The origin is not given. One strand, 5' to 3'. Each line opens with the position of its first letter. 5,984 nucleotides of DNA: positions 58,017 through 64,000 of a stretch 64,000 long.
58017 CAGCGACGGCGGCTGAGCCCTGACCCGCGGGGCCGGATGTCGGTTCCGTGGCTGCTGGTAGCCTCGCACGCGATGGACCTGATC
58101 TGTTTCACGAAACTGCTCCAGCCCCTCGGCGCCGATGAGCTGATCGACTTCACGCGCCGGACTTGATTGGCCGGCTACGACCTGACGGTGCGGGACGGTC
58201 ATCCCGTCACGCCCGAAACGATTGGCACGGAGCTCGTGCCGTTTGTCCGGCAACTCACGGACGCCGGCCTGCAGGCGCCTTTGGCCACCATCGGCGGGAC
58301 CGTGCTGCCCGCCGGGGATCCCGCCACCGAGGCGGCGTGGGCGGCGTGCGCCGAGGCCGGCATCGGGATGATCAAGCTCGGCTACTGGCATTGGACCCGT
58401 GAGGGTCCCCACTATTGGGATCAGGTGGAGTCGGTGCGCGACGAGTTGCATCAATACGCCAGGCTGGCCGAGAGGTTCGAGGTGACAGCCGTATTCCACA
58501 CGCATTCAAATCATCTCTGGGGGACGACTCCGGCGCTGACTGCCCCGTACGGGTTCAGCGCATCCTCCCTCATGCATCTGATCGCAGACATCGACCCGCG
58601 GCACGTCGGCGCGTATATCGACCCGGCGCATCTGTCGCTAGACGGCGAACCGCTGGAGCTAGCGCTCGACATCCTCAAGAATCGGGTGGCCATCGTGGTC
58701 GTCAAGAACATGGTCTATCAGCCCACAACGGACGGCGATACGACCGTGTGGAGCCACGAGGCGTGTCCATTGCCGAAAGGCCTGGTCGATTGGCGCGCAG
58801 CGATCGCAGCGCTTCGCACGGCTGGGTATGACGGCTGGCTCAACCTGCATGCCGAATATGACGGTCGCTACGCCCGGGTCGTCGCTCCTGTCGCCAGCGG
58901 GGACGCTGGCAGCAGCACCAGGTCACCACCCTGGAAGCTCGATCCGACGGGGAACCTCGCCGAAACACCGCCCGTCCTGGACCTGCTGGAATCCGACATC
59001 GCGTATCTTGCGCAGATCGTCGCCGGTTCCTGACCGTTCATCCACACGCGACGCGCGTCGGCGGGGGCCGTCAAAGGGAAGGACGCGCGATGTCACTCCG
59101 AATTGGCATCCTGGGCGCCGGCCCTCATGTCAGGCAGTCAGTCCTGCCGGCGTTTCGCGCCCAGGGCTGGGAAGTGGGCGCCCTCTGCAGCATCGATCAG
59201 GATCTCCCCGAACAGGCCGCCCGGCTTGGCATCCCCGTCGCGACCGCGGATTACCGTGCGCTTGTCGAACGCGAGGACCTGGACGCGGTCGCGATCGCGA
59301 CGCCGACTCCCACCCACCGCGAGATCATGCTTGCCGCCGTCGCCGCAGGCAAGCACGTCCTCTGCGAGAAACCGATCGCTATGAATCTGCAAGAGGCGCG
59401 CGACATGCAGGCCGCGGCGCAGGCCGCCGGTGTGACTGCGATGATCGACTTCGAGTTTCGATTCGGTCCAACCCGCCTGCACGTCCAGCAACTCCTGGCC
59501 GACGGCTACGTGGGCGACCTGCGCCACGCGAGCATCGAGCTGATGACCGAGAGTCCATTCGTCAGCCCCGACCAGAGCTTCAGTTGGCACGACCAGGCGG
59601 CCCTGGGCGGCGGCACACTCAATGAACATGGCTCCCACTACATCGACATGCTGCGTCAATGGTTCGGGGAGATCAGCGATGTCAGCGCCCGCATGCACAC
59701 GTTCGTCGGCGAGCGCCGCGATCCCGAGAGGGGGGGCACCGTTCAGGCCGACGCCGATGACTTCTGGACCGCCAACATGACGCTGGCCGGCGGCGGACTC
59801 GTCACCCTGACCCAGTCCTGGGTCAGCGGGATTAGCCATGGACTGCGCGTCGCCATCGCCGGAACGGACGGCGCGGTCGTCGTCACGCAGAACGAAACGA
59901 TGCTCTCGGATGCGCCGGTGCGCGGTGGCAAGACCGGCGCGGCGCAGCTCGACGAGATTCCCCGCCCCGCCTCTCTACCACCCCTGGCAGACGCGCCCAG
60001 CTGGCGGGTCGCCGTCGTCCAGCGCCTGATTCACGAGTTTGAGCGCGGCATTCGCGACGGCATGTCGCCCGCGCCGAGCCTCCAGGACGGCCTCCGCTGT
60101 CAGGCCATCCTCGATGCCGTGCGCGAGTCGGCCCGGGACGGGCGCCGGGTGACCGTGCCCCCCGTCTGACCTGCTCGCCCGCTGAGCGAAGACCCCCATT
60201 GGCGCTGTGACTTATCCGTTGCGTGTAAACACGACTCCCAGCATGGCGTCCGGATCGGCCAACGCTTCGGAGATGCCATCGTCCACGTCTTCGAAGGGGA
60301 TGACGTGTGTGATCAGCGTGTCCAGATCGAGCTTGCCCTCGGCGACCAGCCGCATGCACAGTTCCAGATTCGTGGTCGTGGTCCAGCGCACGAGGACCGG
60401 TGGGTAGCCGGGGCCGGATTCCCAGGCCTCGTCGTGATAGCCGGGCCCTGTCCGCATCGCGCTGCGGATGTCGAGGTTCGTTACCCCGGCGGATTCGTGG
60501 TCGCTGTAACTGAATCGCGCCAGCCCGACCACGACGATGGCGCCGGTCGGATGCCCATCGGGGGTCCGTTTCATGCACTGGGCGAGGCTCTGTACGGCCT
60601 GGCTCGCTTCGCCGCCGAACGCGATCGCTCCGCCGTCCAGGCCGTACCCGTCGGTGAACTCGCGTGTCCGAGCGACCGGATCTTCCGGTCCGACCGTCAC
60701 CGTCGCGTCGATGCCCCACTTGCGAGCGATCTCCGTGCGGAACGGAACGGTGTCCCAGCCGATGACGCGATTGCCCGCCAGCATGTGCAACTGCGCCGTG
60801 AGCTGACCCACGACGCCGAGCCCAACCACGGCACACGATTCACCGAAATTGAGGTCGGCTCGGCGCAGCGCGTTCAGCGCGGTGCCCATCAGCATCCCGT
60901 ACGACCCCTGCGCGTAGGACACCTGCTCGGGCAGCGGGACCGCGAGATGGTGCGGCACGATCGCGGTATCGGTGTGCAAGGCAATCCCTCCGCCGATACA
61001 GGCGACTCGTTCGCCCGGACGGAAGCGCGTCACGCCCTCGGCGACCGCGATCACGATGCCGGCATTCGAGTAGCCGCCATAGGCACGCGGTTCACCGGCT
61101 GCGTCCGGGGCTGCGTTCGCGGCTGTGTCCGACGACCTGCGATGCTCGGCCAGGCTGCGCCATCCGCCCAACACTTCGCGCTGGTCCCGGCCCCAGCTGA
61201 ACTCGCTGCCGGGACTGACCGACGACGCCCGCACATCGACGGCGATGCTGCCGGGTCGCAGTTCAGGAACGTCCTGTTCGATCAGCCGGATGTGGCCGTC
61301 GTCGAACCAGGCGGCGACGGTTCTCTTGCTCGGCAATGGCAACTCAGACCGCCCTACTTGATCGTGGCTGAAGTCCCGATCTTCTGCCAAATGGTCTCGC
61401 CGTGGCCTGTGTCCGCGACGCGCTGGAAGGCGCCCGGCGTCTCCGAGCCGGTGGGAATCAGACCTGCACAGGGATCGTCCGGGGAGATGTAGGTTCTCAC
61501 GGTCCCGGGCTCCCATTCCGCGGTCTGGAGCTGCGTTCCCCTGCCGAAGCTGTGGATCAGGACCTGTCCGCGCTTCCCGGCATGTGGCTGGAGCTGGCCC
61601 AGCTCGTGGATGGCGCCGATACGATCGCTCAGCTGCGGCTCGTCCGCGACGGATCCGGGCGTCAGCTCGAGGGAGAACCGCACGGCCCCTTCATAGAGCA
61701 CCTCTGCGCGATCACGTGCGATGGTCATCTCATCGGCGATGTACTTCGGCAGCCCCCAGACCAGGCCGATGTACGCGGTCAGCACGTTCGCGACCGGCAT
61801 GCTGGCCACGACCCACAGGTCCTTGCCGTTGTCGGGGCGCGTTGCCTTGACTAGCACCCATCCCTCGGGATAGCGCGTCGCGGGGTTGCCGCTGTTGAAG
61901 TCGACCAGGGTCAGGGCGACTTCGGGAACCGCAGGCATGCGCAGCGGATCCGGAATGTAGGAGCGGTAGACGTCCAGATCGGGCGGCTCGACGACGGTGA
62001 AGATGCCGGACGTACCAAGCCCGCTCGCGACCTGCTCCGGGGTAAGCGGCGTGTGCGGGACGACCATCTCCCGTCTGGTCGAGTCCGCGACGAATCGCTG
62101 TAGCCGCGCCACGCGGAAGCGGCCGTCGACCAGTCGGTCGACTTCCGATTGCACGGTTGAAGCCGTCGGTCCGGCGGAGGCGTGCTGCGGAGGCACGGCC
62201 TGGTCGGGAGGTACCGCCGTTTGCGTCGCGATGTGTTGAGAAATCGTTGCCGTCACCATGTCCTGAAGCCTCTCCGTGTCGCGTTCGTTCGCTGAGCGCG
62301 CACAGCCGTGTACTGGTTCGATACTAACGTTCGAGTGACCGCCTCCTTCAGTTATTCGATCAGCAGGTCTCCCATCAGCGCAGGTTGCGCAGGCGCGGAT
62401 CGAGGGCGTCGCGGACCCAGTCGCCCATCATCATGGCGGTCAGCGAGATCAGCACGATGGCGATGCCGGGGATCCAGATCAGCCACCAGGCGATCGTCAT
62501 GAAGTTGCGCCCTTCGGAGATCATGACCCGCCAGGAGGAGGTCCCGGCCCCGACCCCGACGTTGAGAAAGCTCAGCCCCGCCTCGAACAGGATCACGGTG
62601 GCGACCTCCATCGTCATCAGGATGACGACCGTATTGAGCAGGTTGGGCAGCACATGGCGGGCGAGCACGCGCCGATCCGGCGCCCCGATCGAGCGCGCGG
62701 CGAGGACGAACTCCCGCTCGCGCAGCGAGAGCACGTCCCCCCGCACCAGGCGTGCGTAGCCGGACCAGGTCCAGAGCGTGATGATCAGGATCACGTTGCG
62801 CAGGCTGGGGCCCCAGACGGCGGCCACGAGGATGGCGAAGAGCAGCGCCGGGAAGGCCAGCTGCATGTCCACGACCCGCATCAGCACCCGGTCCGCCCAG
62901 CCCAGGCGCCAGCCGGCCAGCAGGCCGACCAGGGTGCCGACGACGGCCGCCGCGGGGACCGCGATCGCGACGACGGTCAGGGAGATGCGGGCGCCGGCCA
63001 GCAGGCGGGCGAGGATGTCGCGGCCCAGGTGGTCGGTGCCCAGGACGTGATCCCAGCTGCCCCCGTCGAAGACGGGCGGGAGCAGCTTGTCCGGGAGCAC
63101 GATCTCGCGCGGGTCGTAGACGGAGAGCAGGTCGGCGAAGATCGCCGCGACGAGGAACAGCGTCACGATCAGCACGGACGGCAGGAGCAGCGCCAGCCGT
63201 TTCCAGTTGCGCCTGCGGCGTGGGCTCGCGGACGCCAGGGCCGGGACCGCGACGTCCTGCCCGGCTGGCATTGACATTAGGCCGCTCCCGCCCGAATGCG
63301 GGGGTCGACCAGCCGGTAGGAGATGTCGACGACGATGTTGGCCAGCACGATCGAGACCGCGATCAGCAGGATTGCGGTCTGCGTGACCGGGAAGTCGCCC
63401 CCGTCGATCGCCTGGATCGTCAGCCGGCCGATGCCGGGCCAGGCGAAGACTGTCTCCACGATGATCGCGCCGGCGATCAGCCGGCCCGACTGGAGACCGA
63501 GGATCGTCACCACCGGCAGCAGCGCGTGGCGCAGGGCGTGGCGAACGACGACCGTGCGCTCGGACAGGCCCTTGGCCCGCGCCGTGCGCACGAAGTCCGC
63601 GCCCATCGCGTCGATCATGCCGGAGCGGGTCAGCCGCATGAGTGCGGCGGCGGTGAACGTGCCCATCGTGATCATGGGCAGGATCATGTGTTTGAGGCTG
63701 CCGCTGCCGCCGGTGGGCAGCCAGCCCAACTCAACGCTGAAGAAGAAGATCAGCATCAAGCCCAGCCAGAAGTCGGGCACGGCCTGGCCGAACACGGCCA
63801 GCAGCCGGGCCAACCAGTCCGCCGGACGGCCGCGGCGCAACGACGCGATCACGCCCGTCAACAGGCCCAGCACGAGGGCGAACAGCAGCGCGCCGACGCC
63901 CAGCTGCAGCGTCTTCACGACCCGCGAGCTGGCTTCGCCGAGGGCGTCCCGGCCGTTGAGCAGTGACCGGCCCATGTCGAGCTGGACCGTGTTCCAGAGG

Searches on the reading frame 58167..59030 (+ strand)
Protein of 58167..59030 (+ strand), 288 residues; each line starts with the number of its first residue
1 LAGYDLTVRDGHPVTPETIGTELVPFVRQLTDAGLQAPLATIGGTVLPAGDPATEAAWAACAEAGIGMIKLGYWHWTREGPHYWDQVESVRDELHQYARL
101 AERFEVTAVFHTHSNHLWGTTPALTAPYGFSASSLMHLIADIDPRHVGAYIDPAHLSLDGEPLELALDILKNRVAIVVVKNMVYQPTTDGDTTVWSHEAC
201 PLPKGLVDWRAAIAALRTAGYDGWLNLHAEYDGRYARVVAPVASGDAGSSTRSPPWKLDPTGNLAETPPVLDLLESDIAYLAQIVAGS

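Call 39: search_protein_families(library=pfam, proteins=[window:58167-59030:+], max_evalue=0.0001)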
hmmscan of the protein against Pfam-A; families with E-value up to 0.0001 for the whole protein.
window:58167-59030:+ (288 aa): 1 family
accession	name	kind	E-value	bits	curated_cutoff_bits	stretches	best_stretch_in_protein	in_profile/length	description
PF01261.30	AP_endonuc_2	-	4.5e-16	59.7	31.1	1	57-231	73-231/249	Xylose isomerase-like TIM barrel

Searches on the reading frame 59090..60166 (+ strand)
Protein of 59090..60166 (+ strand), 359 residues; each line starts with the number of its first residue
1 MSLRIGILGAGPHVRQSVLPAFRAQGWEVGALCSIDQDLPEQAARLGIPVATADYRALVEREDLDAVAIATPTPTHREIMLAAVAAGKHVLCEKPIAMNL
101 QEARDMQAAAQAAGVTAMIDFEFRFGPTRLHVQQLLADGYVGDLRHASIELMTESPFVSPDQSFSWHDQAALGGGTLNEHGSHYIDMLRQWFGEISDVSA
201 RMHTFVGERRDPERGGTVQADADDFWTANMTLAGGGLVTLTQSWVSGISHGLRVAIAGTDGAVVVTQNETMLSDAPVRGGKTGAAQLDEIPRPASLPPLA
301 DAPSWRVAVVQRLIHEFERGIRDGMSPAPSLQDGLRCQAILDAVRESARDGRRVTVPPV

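Call 39: search_protein_families(library=pfam, proteins=[window:59090-60166:+], max_evalue=0.0001)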
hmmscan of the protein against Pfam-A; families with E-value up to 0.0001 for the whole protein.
window:59090-60166:+ (359 aa): 3 families
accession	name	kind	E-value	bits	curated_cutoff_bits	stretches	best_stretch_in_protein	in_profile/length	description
PF01408.29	GFO_IDH_MocA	-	7e-24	85.3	24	1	3-120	1-119/120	Oxidoreductase family, NAD-binding Rossmann fold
PF22725.1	GFO_IDH_MocA_C3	-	1.1e-21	77.5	27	1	131-263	3-123/124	GFO/IDH/MocA C-terminal domain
PF02894.22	GFO_IDH_MocA_C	-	7.8e-20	72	22.9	1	155-356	21-218/218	Oxidoreductase family, C-terminal alpha/beta domain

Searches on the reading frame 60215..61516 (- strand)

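Call 39: search_protein_families(library=pfam, proteins=[window:60215-61516:-], max_evalue=0.0001)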
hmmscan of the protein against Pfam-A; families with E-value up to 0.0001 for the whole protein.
window:60215-61516:- (434 aa): 1 family
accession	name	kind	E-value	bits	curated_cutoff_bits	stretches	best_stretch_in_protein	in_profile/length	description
PF00107.32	ADH_zinc_N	-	1.1e-07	32.3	31.8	1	236-332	2-90/129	Zinc-binding dehydrogenase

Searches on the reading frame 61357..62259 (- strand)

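Call 39: search_protein_families(library=pfam, proteins=[window:61357-62259:-], max_evalue=0.0001)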
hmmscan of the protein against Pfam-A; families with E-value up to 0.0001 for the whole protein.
window:61357-62259:- (301 aa): 1 family
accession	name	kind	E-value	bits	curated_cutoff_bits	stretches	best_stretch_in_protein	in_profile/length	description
PF06314.16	ADC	-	4.6e-10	39.9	29.8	1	88-267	25-211/238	Acetoacetate decarboxylase (ADC)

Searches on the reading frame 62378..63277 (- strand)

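Call 39: search_protein_families(library=pfam, proteins=[window:62378-63277:-], max_evalue=0.0001)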
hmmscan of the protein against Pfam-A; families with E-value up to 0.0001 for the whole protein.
window:62378-63277:- (300 aa): 1 family
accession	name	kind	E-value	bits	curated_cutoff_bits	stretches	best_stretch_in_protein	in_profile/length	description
PF00528.27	BPD_transp_1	-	2.1e-28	99.8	26.4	1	114-297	1-183/184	Binding-protein-dependent transport system inner membrane component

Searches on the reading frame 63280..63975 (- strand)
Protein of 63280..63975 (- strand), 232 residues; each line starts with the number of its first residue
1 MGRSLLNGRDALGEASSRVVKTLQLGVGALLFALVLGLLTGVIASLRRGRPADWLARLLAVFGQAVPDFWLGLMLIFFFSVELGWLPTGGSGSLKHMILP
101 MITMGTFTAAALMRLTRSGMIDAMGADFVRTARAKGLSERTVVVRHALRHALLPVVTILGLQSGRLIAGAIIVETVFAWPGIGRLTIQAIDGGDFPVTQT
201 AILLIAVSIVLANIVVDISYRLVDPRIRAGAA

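Call 39: search_protein_families(library=pfam, proteins=[window:63280-63975:-], max_evalue=0.0001)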
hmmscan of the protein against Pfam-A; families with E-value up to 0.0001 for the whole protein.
window:63280-63975:- (232 aa): 1 family
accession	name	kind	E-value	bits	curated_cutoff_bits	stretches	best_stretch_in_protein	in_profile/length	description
PF00528.27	BPD_transp_1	-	5.2e-47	160.4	26.4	1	37-228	1-183/184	Binding-protein-dependent transport system inner membrane component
